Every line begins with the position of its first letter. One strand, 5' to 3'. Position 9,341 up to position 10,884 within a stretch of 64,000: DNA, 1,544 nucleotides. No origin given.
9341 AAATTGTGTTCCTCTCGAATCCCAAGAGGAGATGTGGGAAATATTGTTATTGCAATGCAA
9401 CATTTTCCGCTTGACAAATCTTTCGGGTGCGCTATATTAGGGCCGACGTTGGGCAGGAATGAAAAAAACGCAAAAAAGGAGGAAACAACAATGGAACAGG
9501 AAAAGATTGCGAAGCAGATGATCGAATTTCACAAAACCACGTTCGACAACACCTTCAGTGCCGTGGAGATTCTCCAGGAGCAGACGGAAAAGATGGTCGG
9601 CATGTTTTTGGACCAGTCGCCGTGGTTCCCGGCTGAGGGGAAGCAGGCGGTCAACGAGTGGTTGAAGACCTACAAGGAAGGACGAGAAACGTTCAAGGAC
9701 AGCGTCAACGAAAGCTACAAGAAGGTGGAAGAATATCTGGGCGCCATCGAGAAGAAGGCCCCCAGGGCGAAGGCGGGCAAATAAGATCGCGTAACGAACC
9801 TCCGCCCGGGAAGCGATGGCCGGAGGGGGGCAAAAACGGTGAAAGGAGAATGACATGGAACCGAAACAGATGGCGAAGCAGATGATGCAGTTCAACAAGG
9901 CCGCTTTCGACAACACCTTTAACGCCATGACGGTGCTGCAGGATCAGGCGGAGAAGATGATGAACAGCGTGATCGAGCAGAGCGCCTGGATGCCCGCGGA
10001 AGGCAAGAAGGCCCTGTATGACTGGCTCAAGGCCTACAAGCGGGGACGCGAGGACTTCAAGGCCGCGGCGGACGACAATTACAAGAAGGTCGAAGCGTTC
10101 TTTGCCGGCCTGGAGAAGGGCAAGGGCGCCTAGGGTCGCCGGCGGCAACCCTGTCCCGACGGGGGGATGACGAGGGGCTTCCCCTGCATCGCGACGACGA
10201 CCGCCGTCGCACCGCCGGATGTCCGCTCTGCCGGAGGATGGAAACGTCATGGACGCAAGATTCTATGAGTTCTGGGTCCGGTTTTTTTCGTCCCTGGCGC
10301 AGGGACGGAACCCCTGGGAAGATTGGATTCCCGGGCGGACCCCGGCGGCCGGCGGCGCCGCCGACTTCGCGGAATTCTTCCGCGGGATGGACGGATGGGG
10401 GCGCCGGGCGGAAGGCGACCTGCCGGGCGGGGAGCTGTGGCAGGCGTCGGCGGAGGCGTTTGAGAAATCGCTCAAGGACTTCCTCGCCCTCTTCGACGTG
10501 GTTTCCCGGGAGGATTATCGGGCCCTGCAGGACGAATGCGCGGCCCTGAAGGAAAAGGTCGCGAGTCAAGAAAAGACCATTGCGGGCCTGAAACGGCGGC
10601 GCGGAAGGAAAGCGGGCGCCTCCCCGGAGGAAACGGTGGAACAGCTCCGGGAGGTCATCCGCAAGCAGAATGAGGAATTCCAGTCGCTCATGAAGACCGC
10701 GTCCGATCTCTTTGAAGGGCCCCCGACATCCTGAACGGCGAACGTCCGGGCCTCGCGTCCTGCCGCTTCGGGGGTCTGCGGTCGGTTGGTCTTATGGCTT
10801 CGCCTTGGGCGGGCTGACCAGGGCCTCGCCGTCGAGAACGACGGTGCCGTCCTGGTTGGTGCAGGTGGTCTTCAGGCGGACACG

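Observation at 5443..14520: Complete PHA granule locus with no phaA/phaB, built around PhaJ and a CoA-transferase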

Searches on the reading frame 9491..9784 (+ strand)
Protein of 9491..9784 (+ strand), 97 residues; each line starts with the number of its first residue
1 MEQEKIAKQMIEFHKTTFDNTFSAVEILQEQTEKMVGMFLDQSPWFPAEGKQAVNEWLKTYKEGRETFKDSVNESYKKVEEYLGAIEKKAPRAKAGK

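Call 8: search_protein_families(library=pfam, proteins=[window:9491-9784:+], max_evalue=0.01)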
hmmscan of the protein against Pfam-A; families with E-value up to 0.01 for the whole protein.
window:9491-9784:+ (97 aa): 2 families
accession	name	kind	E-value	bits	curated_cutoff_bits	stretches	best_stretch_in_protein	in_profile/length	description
PF02337.22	Gag_p10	-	0.0006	20.1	23.9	1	26-63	19-56/85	Retroviral GAG p10 protein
PF07200.18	Mod_r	-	0.004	17.6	30.1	1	24-68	103-139/146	Modifier of rudimentary (Mod(r)) protein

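Call 9: search_protein_families(library=ncbifam, proteins=[window:9491-9784:+], max_evalue=0.01)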
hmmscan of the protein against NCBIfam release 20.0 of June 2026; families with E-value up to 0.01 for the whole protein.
window:9491-9784:+ (97 aa): 0 families

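Call 59: search_protein_families(library=pfam, alignment_id=A5, max_evalue=1)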
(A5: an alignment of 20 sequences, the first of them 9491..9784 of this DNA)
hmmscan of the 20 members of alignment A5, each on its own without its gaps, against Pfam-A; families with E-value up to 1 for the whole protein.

A. member 1, window:9491-9784:+ (97 aa): 3 families
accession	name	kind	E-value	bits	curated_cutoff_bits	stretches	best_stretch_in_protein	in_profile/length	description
PF02337.22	Gag_p10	-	0.0006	20.1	23.9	1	26-63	19-56/85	Retroviral GAG p10 protein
PF07200.18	Mod_r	-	0.004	17.6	30.1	1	24-68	103-139/146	Modifier of rudimentary (Mod(r)) protein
PF24164.1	TMP_N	-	0.037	14.9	27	0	70-94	40-64/82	Tape measure protein N-terminal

B. families by the number of members that match (of 20 scanned): 32 families (the first 25 are shown)
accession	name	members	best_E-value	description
PF02337.22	Gag_p10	12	4.9e-05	Retroviral GAG p10 protein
PF07200.18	Mod_r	4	0.0026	Modifier of rudimentary (Mod(r)) protein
PF11746.14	DUF3303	4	0.038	Domain of unknown function (DUF3303)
PF05823.17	Gp-FAR-1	3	0.0017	Nematode fatty acid retinoid binding protein (Gp-FAR-1)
PF18819.6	MuF_C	3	0.026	Phage MuF-C-terminal domain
PF22273.1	DUF6956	2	0.019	Domain of unknown function (DUF6956)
PF13120.11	DUF3974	2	0.054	Domain of unknown function (DUF3974)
PF11304.13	DUF3106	2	0.059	Protein of unknown function (DUF3106)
PF09718.15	Tape_meas_lam_C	2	0.06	Lambda phage tail tape-measure protein (Tape_meas_lam_C)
PF15665.10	FAM184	1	0.011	Family with sequence similarity 184, A and B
PF09602.15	PhaP_Bmeg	1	0.012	Polyhydroxyalkanoic acid inclusion protein (PhaP_Bmeg)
PF16798.10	DUF5069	1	0.015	Domain of unknown function (DUF5069)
PF03354.21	TerL_ATPase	1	0.016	Terminase large subunit, ATPase domain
PF06022.16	Cir_Bir_Yir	1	0.016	Plasmodium variant antigen protein Cir/Yir/Bir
PF11709.13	Mit_ribos_Mrp51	1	0.019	Mitochondrial ribosomal protein subunit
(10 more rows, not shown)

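Call 60: search_solved_structures(query=A5, max_evalue=5)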
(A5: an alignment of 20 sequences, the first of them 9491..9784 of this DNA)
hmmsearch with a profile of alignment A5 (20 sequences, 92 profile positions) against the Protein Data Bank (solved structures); distinct sequences matched with E-value up to 5: 7.
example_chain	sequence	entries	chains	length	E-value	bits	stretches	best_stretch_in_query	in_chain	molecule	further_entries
8vei_A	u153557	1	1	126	0.00061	23.1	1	48-85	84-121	CHD_r1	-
4cnl_A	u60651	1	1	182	0.1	15.9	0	41-59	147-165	PUTATIVE PNEUMOCOCCAL SURFACE PROTEIN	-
9mty_A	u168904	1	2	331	0.61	13.4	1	46-77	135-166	Transposase IS116/IS110/IS902 C-terminal domain-containing protein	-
3us6_A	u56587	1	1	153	0.89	12.9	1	1-73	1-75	Histidine-containing Phosphotransfer Protein type 1, MtHPt1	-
6w90_A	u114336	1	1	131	1.1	12.6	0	47-74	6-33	NTF2 fold protein loop-helix-loop design NT-9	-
4uos_A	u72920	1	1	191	1.4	12.3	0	4-89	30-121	DESIGNED HELICAL BUNDLE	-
4wzs_B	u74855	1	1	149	3.4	11.1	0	30-56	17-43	TATA-binding protein-associated phosphoprotein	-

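Call 61: list_cluster_members(proteins=[window:9491-9784:+, window:9855-10133:+, window:10219-10734:+, window:6595-8574:-, L086:5454-5720:-, L086:5733-5990:-, L086:3260-4822:-, L086:2365-3003:-, L086:5058-5345:-, L086:6155-6418:-])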
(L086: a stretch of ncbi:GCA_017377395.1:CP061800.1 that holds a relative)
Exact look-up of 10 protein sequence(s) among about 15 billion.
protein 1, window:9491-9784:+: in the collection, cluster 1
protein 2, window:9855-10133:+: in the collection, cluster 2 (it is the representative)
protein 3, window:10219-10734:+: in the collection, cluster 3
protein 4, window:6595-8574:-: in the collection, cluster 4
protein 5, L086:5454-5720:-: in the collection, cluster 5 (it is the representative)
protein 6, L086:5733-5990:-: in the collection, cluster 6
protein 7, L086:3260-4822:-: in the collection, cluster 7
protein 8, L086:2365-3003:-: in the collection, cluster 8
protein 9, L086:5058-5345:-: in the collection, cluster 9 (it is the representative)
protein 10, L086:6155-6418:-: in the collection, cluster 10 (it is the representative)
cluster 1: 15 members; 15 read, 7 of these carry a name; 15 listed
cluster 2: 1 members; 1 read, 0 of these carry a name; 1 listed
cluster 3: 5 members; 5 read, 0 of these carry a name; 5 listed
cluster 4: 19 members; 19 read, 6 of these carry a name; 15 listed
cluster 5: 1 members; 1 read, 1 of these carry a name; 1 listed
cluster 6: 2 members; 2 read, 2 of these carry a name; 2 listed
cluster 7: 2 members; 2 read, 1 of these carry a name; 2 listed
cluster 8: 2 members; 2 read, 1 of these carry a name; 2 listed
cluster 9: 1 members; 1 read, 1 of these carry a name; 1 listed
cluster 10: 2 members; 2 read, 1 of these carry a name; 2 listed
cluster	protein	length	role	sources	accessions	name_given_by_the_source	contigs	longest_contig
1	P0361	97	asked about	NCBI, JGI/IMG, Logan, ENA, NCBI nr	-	-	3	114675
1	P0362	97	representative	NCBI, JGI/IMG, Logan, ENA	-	hypothetical protein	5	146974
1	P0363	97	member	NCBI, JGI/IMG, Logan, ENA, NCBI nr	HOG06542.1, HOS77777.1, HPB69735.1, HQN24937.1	MAG: hypothetical protein M0P04_03180 [Syntrophales bacterium] | hypothetical protein [Syntrophales bacterium]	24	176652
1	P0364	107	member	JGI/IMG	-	hypothetical protein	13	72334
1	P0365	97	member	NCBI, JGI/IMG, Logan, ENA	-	SMC interacting uncharacterized protein involved in chromosome segregation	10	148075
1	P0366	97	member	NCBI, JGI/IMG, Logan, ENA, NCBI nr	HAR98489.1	MAG TPA: hypothetical protein DCS11_06310 [Syntrophus sp. (in: bacteria)] | hypothetical protein [Syntrophus sp. (in: bacteria)]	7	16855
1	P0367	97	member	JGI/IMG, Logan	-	hypothetical protein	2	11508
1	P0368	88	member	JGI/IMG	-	hypothetical protein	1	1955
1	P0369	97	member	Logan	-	-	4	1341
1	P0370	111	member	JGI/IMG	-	-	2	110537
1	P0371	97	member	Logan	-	-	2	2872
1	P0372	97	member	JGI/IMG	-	-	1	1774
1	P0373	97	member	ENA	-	-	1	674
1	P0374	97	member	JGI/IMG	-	-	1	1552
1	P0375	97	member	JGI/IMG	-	-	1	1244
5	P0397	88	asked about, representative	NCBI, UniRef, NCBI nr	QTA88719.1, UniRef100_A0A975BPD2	Uncharacterized protein dnm_047660 [Desulfonema magnum] | Uncharacterized protein n=1 Tax=Desulfonema magnum TaxID=45655 RepID=A0A975BPD2_9BACT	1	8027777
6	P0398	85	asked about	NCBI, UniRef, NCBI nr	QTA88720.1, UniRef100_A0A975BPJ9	Uncharacterized protein dnm_047670 [Desulfonema magnum] | Phasin domain-containing protein n=2 Tax=Desulfonema magnum TaxID=45655 ...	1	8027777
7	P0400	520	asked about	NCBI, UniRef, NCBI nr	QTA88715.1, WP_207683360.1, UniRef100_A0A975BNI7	metal transporter [Desulfonema magnum] | Alpha/beta hydrolase fold-containing n=1 Tax=Desulfonema magnum TaxID=45655 ...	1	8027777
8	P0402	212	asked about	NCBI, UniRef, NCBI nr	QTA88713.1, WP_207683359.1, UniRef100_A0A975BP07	hypothetical protein [Desulfonema magnum] | Uncharacterized protein n=1 Tax=Desulfonema magnum TaxID=45655 RepID=A0A975BP07_9BACT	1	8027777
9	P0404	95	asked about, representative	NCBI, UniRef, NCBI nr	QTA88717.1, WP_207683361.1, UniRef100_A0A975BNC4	hypothetical protein [Desulfonema magnum] | Uncharacterized protein n=1 Tax=Desulfonema magnum TaxID=45655 RepID=A0A975BNC4_9BACT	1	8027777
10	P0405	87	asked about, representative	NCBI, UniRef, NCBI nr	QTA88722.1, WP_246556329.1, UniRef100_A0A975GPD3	hypothetical protein [Desulfonema magnum] | Phasin domain-containing protein n=1 Tax=Desulfonema magnum TaxID=45655 ...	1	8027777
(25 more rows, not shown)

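Call 63: search_protein_families(library=pfam, proteins=[P0400, P0402, P0398, P0405, P0397, P0404], max_evalue=1)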
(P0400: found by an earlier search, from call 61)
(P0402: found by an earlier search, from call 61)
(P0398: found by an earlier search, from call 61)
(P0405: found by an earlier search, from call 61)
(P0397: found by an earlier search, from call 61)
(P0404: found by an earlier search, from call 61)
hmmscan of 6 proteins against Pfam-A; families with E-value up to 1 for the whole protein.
P0400 (520 aa): 2 families
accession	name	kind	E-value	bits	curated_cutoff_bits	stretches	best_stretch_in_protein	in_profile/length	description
PF11522.13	Pik1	-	0.025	14.9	25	1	173-203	17-48/50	Yeast phosphatidylinositol-4-OH kinase Pik1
PF08293.16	MRP-S33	-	0.1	13.3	25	1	103-142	4-43/87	Mitochondrial ribosomal subunit S27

P0402 (212 aa): 1 family
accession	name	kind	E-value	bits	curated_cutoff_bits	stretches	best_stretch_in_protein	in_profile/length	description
PF09361.15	Phasin_2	-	0.002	18.8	24.9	1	108-149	41-79/100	Phasin protein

P0398 (85 aa): 0 families

P0405 (87 aa): 0 families

P0397 (88 aa): 0 families

P0404 (95 aa): 3 families
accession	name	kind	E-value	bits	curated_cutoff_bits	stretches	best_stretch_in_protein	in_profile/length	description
PF05823.17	Gp-FAR-1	-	0.0091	16.9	29.2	1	30-91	84-145/149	Nematode fatty acid retinoid binding protein (Gp-FAR-1)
PF11304.13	DUF3106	-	0.13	13.2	24.3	1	7-63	37-93/104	Protein of unknown function (DUF3106)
PF11709.13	Mit_ribos_Mrp51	-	0.13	12.3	27.1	1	12-90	114-191/362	Mitochondrial ribosomal protein subunit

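Call 76: search_protein_families(library=ncbifam, proteins=[P0400], max_evalue=1)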
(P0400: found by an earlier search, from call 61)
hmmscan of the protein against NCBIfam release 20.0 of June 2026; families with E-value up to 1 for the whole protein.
P0400 (520 aa): 1 family
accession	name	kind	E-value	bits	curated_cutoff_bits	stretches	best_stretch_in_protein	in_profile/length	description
TIGR01836.1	PHA_synth_III_C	subfamily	2.2e-05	23.7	365.3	1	125-315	5-183/350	class III poly(R)-hydroxyalkanoic acid synthase subunit PhaC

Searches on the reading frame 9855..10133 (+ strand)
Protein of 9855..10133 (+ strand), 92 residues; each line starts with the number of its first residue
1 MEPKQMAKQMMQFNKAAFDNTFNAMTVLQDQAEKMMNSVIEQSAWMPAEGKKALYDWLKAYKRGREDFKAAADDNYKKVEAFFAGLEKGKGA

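Call 8: search_protein_families(library=pfam, proteins=[window:9855-10133:+], max_evalue=0.01)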
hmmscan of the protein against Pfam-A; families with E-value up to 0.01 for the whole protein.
window:9855-10133:+ (92 aa): 1 family
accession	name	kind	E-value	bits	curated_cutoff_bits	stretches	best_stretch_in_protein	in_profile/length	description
PF02337.22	Gag_p10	-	0.0046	17.3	23.9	1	25-62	18-55/85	Retroviral GAG p10 protein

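Call 9: search_protein_families(library=ncbifam, proteins=[window:9855-10133:+], max_evalue=0.01)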
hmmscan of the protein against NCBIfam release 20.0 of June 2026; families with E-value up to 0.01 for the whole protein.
window:9855-10133:+ (92 aa): 0 families

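Call 63: search_protein_families(library=pfam, proteins=[P0400, P0402, P0398, P0405, P0397, P0404], max_evalue=1)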
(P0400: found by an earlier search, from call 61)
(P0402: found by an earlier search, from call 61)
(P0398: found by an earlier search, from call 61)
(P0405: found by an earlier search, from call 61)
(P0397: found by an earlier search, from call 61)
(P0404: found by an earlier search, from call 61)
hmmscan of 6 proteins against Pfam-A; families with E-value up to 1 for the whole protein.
P0400 (520 aa): 2 families
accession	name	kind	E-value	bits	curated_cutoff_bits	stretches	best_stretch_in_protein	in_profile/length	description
PF11522.13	Pik1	-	0.025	14.9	25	1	173-203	17-48/50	Yeast phosphatidylinositol-4-OH kinase Pik1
PF08293.16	MRP-S33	-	0.1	13.3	25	1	103-142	4-43/87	Mitochondrial ribosomal subunit S27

P0402 (212 aa): 1 family
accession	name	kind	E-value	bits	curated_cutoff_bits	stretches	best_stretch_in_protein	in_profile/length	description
PF09361.15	Phasin_2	-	0.002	18.8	24.9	1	108-149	41-79/100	Phasin protein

P0398 (85 aa): 0 families

P0405 (87 aa): 0 families

P0397 (88 aa): 0 families

P0404 (95 aa): 3 families
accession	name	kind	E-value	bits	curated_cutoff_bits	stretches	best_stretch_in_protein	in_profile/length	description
PF05823.17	Gp-FAR-1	-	0.0091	16.9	29.2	1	30-91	84-145/149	Nematode fatty acid retinoid binding protein (Gp-FAR-1)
PF11304.13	DUF3106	-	0.13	13.2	24.3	1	7-63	37-93/104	Protein of unknown function (DUF3106)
PF11709.13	Mit_ribos_Mrp51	-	0.13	12.3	27.1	1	12-90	114-191/362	Mitochondrial ribosomal protein subunit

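Call 76: search_protein_families(library=ncbifam, proteins=[P0400], max_evalue=1)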
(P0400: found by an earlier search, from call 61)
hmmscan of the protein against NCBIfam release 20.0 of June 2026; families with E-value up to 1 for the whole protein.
P0400 (520 aa): 1 family
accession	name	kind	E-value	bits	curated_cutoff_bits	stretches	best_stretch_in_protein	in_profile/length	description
TIGR01836.1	PHA_synth_III_C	subfamily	2.2e-05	23.7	365.3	1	125-315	5-183/350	class III poly(R)-hydroxyalkanoic acid synthase subunit PhaC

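Call 78: search_protein_representatives(protein=window:9855-10133:+)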
Query: 92 residues. Proteins with E-value up to 0.001 (for the whole library): 906; up to 1e-10: 329; up to 1e-30: 2. The best 150 are listed.
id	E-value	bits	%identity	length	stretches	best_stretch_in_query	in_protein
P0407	1.5e-36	139.9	40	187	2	1-81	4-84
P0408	4.3e-34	132.0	67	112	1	1-91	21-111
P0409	6.4e-30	118.8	37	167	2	2-83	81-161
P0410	2.4e-29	116.9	60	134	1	1-88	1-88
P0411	2.0e-27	110.8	34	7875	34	31-88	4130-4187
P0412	6.3e-27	109.2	55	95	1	2-89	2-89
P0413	6.7e-27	109.1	41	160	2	1-84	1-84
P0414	4.9e-26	106.4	55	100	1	1-87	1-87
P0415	7.6e-26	105.8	55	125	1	4-86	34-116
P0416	1.7e-25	104.6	56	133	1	1-88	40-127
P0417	3.6e-25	103.6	52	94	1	1-84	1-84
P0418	5.3e-25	103.1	53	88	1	1-88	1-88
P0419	1.0e-24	102.1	55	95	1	1-88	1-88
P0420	1.6e-24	101.5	51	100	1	1-86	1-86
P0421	1.7e-24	101.4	54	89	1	2-84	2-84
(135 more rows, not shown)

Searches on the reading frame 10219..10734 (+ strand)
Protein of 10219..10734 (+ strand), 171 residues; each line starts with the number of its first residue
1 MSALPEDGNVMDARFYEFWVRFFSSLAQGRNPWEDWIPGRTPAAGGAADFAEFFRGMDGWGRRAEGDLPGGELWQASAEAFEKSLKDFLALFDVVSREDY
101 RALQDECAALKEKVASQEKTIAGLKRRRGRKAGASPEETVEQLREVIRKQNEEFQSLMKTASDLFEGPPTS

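Call 8: search_protein_families(library=pfam, proteins=[window:10219-10734:+], max_evalue=0.01)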
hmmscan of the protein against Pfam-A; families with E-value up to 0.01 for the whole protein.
window:10219-10734:+ (171 aa): 3 families
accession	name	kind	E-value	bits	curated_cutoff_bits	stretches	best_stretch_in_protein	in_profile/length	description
PF04380.18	BMFP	-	0.00059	20.6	37.2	1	79-125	30-76/77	Membrane fusogenic activity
PF08657.15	DASH_Spc34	-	0.0018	18.4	26.7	1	97-159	216-275/280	DASH complex subunit Spc34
PF04102.17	SlyX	-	0.0037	18.3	30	0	137-161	16-40/67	SlyX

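Call 9: search_protein_families(library=ncbifam, proteins=[window:10219-10734:+], max_evalue=0.01)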
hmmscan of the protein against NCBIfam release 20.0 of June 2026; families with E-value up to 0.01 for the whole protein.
window:10219-10734:+ (171 aa): 1 family
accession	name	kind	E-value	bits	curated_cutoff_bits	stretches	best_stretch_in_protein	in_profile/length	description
TIGR01837.1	PHA_granule_1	subfamily_domain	0.002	18.2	94.7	1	74-116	72-114/118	poly(hydroxyalkanoate) granule-associated protein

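Call 63: search_protein_families(library=pfam, proteins=[P0400, P0402, P0398, P0405, P0397, P0404], max_evalue=1)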
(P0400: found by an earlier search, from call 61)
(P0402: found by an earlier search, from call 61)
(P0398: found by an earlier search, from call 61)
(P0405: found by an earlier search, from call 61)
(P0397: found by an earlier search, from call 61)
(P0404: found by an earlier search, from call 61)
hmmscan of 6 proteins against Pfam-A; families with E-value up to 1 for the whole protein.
P0400 (520 aa): 2 families
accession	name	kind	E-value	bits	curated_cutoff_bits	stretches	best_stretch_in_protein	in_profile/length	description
PF11522.13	Pik1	-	0.025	14.9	25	1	173-203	17-48/50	Yeast phosphatidylinositol-4-OH kinase Pik1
PF08293.16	MRP-S33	-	0.1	13.3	25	1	103-142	4-43/87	Mitochondrial ribosomal subunit S27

P0402 (212 aa): 1 family
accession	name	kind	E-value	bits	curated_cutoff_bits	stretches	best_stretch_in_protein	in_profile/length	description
PF09361.15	Phasin_2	-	0.002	18.8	24.9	1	108-149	41-79/100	Phasin protein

P0398 (85 aa): 0 families

P0405 (87 aa): 0 families

P0397 (88 aa): 0 families

P0404 (95 aa): 3 families
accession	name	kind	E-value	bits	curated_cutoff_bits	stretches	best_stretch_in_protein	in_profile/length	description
PF05823.17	Gp-FAR-1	-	0.0091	16.9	29.2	1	30-91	84-145/149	Nematode fatty acid retinoid binding protein (Gp-FAR-1)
PF11304.13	DUF3106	-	0.13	13.2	24.3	1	7-63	37-93/104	Protein of unknown function (DUF3106)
PF11709.13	Mit_ribos_Mrp51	-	0.13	12.3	27.1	1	12-90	114-191/362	Mitochondrial ribosomal protein subunit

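Call 76: search_protein_families(library=ncbifam, proteins=[P0400], max_evalue=1)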
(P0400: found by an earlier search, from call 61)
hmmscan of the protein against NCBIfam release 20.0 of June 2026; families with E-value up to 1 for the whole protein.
P0400 (520 aa): 1 family
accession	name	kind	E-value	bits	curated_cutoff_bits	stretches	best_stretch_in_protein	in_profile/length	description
TIGR01836.1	PHA_synth_III_C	subfamily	2.2e-05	23.7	365.3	1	125-315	5-183/350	class III poly(R)-hydroxyalkanoic acid synthase subunit PhaC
